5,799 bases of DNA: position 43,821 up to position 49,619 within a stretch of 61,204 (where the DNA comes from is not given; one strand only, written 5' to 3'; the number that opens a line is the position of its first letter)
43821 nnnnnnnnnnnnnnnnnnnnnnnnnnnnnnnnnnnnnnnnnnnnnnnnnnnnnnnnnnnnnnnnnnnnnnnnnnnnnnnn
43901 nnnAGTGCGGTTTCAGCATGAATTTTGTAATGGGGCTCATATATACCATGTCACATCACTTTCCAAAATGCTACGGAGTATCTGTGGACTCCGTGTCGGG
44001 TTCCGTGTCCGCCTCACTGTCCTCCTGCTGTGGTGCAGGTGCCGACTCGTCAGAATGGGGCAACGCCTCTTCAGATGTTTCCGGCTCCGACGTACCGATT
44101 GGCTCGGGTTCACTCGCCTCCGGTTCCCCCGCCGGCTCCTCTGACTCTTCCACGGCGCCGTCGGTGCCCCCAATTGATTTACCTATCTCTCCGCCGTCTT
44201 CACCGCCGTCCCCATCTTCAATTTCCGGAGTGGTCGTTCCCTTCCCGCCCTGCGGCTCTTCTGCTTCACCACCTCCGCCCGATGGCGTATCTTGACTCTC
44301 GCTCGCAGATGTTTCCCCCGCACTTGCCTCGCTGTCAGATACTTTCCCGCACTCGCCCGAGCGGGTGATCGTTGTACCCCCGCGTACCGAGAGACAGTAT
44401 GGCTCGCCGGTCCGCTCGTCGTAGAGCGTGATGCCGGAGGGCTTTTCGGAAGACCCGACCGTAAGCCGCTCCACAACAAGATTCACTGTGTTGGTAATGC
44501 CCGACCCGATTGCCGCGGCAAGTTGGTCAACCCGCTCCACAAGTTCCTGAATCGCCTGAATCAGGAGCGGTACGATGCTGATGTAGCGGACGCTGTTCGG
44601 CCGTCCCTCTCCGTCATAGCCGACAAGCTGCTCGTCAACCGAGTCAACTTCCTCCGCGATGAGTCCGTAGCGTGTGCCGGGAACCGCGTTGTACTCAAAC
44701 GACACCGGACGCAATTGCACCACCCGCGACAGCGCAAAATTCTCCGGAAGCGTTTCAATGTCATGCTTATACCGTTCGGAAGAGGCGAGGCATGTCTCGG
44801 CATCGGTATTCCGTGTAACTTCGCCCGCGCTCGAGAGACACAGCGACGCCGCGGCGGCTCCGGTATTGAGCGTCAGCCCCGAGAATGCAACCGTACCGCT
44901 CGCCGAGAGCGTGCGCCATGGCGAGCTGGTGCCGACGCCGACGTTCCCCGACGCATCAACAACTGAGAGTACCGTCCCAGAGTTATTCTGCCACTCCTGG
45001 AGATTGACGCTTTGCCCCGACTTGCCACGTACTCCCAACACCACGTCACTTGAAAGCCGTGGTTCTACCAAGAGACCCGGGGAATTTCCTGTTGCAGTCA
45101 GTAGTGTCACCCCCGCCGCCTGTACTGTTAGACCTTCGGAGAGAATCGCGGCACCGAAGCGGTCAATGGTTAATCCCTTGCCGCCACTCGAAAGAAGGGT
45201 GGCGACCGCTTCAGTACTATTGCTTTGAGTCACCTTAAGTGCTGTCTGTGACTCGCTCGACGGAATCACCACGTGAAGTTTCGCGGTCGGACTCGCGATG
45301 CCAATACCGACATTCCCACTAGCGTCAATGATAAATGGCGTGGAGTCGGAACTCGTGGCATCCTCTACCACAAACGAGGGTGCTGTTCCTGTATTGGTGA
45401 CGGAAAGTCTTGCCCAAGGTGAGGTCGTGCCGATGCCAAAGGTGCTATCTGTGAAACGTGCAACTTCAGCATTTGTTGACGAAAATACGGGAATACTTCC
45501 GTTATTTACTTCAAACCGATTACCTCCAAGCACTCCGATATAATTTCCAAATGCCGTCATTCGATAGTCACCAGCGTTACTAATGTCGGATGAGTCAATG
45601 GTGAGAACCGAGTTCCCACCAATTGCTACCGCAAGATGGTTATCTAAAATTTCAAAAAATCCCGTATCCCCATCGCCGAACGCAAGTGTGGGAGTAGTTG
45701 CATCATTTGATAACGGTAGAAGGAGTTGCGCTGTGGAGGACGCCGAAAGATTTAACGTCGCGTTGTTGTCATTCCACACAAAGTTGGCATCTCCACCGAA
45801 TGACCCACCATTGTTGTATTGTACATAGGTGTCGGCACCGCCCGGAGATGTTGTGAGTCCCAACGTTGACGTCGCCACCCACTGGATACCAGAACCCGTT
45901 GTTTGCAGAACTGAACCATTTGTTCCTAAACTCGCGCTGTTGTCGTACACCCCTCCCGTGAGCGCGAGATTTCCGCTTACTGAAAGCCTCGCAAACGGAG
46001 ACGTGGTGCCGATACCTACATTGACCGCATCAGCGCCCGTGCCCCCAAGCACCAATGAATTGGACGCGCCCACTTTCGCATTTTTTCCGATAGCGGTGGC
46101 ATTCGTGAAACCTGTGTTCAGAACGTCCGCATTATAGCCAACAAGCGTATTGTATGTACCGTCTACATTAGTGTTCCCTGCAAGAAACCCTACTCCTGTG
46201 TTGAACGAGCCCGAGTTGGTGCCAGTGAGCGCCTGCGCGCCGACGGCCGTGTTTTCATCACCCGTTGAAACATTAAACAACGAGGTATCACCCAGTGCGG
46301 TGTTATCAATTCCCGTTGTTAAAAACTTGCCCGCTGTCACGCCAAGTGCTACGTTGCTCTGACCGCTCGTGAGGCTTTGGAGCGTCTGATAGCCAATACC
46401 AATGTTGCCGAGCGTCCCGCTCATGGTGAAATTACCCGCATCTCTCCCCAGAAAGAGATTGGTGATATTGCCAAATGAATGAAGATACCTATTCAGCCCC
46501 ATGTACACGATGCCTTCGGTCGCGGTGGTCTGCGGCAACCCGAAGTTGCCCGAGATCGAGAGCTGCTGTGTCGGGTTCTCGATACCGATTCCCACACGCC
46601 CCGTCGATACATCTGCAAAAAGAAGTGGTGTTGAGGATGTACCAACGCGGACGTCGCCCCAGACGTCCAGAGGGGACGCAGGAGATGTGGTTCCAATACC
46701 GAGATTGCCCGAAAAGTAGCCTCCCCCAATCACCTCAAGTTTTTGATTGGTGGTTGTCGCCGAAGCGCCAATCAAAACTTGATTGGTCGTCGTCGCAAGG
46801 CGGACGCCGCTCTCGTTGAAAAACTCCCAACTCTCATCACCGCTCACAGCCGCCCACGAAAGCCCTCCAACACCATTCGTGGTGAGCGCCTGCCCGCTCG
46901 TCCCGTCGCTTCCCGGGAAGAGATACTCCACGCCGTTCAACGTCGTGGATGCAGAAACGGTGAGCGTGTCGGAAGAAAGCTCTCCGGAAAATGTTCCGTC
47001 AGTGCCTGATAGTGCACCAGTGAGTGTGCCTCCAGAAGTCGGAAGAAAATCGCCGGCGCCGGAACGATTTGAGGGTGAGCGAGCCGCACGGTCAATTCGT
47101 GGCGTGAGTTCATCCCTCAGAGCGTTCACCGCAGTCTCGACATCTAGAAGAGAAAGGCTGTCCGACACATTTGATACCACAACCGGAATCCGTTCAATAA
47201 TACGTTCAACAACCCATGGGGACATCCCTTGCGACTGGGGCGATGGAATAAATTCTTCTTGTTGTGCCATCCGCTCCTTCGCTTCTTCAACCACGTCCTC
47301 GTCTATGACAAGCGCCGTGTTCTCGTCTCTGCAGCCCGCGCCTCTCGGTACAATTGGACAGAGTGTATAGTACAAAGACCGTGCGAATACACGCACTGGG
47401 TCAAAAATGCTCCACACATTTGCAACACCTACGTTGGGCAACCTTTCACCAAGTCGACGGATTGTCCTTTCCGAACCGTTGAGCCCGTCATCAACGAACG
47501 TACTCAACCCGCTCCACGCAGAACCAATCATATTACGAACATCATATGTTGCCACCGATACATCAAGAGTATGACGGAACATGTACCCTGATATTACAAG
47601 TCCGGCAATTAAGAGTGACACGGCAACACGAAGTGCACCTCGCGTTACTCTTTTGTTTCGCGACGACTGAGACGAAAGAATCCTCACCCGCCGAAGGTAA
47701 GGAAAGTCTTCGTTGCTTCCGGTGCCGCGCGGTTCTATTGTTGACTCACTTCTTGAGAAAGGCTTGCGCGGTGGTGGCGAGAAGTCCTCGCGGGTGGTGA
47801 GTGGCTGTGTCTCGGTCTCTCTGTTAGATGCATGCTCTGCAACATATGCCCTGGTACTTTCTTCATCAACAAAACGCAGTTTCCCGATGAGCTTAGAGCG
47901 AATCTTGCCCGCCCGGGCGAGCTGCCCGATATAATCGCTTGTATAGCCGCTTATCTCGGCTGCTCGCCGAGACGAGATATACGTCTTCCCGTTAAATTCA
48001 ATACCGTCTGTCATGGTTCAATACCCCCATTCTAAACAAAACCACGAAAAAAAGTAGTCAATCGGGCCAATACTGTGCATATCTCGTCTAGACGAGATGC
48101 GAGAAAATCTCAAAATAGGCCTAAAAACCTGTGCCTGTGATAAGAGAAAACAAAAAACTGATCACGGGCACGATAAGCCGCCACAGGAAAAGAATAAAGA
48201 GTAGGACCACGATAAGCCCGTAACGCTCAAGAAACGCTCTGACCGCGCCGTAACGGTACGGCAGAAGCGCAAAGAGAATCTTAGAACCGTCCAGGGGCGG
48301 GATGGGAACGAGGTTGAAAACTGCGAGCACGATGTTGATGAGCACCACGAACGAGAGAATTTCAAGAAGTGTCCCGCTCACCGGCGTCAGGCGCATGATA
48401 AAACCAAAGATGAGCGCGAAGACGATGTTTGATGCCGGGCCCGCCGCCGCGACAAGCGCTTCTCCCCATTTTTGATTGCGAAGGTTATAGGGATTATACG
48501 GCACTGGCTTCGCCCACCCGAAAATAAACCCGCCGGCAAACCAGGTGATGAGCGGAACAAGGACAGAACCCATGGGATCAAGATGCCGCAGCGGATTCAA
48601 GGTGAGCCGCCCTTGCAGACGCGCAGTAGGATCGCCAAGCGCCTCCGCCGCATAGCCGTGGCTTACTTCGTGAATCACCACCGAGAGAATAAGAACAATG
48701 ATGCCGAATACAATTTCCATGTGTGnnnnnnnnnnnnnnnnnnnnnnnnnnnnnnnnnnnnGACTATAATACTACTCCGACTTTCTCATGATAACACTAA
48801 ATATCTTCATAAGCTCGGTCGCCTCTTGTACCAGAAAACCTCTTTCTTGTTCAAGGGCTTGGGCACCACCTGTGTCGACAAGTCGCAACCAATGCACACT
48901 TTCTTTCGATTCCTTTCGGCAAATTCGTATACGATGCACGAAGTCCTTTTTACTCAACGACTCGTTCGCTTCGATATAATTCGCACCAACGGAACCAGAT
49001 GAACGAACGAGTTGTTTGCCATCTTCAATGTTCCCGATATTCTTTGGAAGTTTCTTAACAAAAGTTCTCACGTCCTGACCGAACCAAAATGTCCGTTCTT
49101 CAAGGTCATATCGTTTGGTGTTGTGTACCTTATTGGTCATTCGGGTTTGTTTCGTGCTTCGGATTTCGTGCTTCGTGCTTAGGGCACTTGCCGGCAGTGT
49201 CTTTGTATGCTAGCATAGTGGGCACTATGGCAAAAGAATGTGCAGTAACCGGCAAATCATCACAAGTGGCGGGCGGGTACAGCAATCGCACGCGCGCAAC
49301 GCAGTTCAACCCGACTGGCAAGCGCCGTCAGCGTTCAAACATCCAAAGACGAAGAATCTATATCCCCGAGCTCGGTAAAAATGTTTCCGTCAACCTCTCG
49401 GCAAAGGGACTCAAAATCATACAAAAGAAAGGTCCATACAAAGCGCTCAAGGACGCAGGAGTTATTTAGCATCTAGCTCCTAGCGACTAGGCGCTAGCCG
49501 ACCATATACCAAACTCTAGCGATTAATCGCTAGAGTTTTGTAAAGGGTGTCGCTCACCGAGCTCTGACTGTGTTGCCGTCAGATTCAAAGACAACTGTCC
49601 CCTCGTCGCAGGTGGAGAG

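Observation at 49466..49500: Exact 7-nt-periodic TAG array that starts with the rpmB stop codon and gives stops in all six frames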

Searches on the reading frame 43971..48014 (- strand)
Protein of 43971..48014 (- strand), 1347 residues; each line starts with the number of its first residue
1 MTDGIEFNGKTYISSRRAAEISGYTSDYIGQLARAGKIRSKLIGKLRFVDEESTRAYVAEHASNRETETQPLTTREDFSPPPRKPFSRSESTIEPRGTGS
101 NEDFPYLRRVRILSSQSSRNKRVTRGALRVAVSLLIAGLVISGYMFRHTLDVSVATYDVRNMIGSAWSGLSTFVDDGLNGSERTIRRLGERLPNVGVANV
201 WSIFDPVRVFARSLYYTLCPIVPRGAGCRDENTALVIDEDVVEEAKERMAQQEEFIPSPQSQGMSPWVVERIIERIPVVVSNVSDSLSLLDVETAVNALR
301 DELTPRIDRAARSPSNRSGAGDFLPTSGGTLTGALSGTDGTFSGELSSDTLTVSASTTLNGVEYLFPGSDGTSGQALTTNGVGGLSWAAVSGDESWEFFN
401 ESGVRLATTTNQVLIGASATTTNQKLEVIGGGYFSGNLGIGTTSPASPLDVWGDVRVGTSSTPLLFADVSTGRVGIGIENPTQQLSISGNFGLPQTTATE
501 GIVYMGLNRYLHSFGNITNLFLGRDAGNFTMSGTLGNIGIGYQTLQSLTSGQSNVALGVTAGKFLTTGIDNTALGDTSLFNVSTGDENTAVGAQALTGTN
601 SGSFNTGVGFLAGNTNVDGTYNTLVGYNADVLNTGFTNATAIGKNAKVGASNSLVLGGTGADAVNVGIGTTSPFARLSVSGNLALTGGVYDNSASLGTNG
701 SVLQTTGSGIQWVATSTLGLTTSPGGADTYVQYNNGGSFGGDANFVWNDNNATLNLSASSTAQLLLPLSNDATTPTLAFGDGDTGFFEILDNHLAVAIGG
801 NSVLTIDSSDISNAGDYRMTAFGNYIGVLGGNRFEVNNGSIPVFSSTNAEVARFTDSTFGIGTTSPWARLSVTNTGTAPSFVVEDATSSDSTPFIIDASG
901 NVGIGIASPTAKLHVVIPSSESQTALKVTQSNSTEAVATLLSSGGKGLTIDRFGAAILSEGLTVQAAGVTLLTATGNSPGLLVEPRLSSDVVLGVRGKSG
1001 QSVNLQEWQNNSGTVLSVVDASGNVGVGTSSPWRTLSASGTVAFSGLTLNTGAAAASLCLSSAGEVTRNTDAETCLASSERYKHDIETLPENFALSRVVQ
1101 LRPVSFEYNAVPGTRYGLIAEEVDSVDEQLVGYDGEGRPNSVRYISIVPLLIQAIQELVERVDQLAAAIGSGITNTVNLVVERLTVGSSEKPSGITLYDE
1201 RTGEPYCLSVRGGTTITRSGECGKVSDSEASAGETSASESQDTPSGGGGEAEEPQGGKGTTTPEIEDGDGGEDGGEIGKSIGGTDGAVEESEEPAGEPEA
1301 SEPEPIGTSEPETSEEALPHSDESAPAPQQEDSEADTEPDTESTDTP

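Call 8: search_protein_families(library=pfam, proteins=[window:43971-48014:-])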
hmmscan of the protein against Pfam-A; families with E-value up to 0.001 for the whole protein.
window:43971-48014:- (1347 aa): 1 family
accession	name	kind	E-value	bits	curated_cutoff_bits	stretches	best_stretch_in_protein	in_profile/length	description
PF13884.11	Peptidase_S74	-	1.2e-08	35.5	22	1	1078-1131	1-57/58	Chaperone of endosialidase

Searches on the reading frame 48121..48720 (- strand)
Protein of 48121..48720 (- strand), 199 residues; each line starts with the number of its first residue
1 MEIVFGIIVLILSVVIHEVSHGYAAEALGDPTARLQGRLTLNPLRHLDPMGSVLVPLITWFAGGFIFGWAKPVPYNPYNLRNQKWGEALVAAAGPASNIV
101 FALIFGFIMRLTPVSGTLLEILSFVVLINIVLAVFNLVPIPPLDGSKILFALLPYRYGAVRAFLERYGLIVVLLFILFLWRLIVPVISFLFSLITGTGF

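Call 8: search_protein_families(library=pfam, proteins=[window:48121-48720:-])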
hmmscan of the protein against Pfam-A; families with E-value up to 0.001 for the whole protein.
window:48121-48720:- (199 aa): 1 family
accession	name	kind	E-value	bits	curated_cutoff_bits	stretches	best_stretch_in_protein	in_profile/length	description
PF02163.28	Peptidase_M50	-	4.6e-17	62.5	27.2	2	118-178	159-220/221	Peptidase family M50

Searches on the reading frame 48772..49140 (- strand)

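Call 8: search_protein_families(library=pfam, proteins=[window:48772-49140:-])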
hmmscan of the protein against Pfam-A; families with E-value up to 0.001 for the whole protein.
window:48772-49140:- (122 aa): 1 family
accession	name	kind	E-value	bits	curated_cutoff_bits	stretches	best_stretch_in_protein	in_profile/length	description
PF05635.17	23S_rRNA_IVP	-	2.9e-11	44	33.8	1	17-95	9-86/106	23S rRNA-intervening sequence protein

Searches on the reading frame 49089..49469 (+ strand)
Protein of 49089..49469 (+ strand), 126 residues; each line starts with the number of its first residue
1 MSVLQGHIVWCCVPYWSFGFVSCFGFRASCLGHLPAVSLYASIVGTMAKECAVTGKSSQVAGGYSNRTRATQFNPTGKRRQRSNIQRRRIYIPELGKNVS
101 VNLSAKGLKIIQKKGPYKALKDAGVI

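Call 7: search_protein_families(library=pfam, proteins=[window:49089-49469:+])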
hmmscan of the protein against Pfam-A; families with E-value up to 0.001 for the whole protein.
window:49089-49469:+ (126 aa): 1 family
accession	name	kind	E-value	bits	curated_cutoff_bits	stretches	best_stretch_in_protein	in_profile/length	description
PF00830.24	Ribosomal_L28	-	1.1e-11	45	27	1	49-114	1-60/60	Ribosomal L28 family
